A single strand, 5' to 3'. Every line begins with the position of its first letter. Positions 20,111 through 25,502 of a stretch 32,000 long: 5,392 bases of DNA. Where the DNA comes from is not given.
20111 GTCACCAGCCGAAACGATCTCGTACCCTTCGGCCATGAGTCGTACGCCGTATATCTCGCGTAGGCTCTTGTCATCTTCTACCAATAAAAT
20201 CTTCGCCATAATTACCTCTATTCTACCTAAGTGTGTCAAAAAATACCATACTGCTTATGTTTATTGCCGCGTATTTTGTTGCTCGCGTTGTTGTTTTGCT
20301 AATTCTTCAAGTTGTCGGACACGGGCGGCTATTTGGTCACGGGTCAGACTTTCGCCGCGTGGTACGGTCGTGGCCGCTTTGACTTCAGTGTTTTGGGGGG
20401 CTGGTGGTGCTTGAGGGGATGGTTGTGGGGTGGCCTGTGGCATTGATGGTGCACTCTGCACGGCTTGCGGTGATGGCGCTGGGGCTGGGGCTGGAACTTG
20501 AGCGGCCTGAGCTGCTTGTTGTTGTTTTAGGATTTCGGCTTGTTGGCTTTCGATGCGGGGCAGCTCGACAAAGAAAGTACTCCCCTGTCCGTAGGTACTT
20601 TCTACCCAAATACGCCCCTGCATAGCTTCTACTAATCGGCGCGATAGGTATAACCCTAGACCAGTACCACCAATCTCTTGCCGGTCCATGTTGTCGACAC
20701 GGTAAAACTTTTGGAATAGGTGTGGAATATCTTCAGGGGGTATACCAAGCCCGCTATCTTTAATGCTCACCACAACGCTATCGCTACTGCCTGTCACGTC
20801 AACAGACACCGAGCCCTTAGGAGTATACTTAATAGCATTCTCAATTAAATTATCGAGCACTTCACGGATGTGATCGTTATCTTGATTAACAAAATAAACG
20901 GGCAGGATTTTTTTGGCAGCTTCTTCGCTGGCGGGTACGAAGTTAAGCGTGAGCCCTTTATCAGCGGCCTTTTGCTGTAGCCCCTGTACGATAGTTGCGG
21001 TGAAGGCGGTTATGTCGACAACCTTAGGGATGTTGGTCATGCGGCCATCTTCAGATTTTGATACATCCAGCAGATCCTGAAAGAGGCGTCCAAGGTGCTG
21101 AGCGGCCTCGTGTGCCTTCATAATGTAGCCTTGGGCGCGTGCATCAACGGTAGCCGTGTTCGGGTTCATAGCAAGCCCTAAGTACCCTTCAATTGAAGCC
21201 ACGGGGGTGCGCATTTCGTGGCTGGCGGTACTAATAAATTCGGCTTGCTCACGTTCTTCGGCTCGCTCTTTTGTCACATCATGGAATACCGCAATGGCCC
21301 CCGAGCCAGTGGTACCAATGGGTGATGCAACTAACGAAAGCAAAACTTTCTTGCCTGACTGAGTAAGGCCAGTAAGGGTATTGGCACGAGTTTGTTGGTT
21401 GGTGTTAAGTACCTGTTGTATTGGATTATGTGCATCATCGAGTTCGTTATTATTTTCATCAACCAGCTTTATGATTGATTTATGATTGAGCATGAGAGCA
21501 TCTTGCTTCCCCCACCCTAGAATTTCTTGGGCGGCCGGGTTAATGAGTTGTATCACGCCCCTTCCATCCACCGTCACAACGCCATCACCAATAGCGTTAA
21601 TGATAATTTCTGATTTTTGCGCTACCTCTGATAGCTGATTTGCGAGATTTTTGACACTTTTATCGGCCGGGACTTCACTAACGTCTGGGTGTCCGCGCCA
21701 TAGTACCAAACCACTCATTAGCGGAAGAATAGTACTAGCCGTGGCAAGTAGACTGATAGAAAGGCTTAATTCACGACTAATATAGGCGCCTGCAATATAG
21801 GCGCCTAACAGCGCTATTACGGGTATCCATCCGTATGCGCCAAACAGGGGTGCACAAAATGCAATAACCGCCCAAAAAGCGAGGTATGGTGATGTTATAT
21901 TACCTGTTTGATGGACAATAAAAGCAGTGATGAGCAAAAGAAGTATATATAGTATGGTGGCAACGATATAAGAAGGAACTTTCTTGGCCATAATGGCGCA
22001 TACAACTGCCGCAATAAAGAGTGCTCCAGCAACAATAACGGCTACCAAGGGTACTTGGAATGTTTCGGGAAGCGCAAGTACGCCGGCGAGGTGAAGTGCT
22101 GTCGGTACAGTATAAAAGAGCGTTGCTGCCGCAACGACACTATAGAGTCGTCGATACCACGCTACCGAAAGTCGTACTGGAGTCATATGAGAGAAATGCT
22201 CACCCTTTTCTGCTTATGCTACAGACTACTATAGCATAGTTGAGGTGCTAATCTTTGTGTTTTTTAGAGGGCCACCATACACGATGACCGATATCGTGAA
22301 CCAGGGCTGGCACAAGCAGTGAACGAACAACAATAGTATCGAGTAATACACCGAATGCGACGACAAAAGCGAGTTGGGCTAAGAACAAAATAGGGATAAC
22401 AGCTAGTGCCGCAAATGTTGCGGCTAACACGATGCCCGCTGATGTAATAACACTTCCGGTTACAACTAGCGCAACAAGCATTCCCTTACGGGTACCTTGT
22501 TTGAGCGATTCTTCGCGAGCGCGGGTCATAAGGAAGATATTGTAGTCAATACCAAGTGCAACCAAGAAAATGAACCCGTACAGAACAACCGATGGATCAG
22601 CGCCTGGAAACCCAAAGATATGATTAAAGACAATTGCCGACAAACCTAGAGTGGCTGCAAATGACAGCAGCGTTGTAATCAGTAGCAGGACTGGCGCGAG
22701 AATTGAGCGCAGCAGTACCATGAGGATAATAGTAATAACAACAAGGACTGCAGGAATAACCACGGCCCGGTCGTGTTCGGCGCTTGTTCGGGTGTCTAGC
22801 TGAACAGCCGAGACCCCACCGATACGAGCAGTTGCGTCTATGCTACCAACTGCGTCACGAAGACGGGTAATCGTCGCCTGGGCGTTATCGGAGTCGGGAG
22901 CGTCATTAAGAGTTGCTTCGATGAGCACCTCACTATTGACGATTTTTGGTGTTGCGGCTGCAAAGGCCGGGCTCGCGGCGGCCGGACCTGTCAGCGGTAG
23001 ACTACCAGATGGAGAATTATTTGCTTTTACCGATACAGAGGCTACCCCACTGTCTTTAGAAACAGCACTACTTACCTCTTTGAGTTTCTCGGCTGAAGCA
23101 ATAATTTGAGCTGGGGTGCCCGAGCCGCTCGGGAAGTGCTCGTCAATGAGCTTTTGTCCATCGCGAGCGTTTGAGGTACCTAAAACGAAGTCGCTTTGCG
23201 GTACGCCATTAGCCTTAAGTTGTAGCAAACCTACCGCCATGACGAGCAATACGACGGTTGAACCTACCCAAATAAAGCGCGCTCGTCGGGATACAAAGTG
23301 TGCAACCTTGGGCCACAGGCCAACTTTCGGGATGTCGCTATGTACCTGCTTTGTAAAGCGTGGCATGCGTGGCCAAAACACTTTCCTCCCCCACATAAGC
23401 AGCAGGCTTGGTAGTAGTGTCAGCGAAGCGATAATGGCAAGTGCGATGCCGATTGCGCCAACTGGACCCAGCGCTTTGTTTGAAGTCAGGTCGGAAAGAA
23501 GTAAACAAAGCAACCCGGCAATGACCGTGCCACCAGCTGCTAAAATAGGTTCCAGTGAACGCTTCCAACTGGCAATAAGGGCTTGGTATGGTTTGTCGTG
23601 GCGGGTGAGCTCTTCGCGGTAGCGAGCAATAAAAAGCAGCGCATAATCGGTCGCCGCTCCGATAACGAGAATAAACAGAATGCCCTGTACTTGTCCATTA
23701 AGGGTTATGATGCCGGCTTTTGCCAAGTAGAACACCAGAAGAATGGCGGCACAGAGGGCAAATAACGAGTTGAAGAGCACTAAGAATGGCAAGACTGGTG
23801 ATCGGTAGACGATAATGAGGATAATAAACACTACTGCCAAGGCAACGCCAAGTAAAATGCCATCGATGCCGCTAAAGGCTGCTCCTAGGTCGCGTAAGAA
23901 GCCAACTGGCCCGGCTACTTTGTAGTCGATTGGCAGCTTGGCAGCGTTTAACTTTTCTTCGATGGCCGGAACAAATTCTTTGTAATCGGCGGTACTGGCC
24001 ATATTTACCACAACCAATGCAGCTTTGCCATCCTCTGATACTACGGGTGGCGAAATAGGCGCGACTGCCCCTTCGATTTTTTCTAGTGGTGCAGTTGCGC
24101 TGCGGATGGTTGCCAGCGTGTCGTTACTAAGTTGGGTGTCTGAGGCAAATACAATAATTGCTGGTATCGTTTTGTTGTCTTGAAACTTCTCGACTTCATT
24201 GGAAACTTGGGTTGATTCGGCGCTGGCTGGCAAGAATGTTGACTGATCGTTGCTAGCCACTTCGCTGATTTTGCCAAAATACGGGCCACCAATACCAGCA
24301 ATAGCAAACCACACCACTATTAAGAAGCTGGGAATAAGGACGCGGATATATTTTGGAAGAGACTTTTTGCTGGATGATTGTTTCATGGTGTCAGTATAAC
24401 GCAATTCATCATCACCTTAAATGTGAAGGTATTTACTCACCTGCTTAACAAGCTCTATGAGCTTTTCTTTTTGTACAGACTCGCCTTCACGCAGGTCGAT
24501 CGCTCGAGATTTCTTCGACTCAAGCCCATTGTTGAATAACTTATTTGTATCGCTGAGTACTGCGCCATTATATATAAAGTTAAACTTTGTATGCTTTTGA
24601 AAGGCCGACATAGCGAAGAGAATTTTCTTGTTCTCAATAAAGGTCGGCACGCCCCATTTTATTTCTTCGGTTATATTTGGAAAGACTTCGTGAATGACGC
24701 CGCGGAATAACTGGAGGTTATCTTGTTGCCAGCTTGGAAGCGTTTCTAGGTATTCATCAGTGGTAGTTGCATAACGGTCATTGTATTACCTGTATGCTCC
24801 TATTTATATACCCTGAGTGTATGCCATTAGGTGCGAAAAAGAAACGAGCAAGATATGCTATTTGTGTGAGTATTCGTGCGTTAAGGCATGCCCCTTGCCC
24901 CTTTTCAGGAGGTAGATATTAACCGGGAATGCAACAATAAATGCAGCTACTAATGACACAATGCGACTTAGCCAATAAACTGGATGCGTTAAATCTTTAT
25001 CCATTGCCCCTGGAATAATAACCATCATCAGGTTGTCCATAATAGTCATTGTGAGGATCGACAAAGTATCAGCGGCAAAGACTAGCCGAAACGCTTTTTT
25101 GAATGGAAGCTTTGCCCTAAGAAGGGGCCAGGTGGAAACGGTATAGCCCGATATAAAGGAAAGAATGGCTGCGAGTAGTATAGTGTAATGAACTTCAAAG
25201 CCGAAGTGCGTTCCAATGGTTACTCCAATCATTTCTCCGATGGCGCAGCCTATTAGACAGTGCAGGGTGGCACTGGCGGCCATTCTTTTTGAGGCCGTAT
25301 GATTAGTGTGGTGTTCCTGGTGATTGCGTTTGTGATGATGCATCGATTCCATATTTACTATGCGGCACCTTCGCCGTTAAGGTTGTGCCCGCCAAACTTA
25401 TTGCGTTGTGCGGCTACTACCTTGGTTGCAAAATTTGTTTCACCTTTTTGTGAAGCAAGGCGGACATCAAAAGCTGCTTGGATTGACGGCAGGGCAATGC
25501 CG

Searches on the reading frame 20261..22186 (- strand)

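Call 59: search_protein_families(library=pfam, proteins=[window:20261-22186:-], max_evalue=0.00001)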
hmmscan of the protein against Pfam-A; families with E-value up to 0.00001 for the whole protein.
window:20261-22186:- (641 aa): 6 families
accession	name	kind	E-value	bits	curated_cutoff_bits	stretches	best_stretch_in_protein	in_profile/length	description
PF02518.31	HATPase_c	-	9e-32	110.3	26.4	1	436-544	2-109/111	Histidine kinase-, DNA gyrase B-, and HSP90-like ATPase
PF00989.32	PAS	-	1.8e-13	50.9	22.6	1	195-304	6-113/113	PAS fold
PF00512.31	HisKA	-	5.2e-13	49.3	26.9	1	314-381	2-66/66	His Kinase A (phospho-acceptor) domain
PF13426.13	PAS_9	-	8e-07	29.7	27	1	201-306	2-103/103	PAS domain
PF13581.12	HATPase_c_2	-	9.7e-07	29.3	27.4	1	441-523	37-113/127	Histidine kinase-like ATPase domain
PF08448.16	PAS_4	-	1.2e-06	29.2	23.1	0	197-308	2-109/110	PAS fold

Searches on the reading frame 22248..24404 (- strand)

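Call 59: search_protein_families(library=pfam, proteins=[window:22248-24404:-], max_evalue=0.00001)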
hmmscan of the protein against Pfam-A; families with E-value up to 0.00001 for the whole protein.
window:22248-24404:- (718 aa): 2 families
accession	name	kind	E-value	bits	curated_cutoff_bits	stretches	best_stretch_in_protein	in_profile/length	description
PF03176.21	MMPL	-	2.8e-112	375.4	20.5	2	57-375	2-330/333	MMPL family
PF00873.25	ACR_tran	-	1.3e-10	40.2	28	1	108-334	791-1016/1021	AcrB/AcrD/AcrF family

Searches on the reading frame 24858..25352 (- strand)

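Call 59: search_protein_families(library=pfam, proteins=[window:24858-25352:-], max_evalue=0.00001)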
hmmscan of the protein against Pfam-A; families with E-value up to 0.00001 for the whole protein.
window:24858-25352:- (164 aa): 1 family
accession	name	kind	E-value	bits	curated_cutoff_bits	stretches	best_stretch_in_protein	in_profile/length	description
PF14342.11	DUF4396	-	3e-37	128.6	27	1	23-154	3-141/141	Domain of unknown function (DUF4396)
